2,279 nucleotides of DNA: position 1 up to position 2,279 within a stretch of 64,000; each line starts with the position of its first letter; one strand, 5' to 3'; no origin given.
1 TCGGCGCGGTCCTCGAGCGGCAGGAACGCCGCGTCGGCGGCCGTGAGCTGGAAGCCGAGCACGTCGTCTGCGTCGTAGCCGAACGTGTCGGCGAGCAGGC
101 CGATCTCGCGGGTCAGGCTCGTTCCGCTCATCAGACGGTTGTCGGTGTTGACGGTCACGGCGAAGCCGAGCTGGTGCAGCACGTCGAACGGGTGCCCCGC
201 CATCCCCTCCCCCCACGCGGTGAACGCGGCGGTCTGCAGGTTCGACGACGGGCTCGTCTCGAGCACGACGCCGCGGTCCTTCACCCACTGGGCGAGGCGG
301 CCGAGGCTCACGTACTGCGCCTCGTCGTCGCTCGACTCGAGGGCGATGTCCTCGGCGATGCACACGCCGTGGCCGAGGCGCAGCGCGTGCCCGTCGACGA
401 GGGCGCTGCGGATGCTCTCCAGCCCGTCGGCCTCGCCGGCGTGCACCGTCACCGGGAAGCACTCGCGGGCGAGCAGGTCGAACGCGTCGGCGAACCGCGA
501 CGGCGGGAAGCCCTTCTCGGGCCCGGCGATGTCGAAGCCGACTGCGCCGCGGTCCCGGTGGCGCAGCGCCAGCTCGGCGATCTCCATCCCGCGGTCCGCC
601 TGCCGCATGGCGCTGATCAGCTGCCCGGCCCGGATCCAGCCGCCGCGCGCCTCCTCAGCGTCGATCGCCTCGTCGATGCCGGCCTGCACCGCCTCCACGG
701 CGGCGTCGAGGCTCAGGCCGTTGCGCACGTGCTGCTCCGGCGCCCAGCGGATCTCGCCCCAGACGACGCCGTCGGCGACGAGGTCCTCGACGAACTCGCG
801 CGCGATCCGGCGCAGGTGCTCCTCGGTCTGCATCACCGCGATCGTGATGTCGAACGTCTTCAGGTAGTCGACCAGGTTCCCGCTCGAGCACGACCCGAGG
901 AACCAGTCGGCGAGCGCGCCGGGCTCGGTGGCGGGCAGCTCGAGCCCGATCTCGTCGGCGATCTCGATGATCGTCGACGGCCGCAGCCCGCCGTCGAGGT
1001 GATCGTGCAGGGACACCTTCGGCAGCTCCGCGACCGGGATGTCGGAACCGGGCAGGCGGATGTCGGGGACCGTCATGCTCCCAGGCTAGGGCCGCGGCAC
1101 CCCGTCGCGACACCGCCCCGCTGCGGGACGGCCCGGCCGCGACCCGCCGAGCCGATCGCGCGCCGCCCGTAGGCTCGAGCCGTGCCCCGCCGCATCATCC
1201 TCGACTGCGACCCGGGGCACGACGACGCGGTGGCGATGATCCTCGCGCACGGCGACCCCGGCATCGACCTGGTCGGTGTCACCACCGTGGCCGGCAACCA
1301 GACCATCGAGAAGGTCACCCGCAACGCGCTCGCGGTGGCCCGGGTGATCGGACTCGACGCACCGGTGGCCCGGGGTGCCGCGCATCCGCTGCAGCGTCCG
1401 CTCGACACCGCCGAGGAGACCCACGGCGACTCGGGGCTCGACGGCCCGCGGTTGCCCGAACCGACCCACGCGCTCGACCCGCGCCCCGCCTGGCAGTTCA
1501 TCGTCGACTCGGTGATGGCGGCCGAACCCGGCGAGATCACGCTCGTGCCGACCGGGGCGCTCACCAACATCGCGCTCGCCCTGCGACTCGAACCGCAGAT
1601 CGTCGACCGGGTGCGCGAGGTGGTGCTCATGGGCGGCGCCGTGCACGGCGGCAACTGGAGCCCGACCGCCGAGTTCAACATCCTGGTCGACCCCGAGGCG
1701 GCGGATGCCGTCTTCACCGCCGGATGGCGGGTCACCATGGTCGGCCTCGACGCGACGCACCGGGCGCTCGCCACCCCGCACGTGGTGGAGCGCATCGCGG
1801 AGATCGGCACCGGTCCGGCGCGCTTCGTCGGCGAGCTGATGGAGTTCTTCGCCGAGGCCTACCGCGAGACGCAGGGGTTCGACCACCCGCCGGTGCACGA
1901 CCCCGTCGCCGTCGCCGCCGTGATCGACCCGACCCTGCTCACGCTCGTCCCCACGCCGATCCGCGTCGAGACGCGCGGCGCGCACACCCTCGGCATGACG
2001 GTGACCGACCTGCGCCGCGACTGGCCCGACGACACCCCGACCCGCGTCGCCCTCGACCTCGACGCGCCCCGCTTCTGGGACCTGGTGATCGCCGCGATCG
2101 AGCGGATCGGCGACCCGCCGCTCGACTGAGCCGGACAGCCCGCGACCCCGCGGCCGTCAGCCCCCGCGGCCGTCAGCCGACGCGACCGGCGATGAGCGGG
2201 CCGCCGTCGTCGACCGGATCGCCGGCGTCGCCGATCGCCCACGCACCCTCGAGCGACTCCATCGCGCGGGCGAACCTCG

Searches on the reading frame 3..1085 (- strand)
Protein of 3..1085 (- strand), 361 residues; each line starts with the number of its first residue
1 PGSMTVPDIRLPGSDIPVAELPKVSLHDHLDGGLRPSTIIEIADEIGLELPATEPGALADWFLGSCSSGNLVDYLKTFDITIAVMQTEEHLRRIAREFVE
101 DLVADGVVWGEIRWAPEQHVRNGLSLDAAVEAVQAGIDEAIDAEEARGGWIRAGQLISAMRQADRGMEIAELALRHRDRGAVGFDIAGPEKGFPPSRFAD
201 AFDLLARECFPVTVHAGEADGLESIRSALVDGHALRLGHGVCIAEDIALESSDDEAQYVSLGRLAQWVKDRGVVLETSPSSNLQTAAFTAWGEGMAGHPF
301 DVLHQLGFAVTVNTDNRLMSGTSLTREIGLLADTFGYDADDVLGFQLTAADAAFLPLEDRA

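Call 26: search_protein_families(library=pfam, proteins=[window:3-1085:-], max_evalue=0.001)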
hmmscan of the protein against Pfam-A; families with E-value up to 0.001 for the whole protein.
window:3-1085:- (361 aa): 1 family
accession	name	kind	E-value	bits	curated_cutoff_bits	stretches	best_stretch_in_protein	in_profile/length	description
PF00962.28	A_deaminase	-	5.7e-79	266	27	1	22-360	1-320/330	Adenosine deaminase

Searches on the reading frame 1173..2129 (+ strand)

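Call 26: search_protein_families(library=pfam, proteins=[window:1173-2129:+], max_evalue=0.001)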
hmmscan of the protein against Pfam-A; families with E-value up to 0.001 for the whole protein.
window:1173-2129:+ (318 aa): 1 family
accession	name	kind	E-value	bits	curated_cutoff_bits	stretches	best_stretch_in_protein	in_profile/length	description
PF01156.24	IU_nuc_hydro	-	7e-104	348.1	34.2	1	8-303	1-297/297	Inosine-uridine preferring nucleoside hydrolase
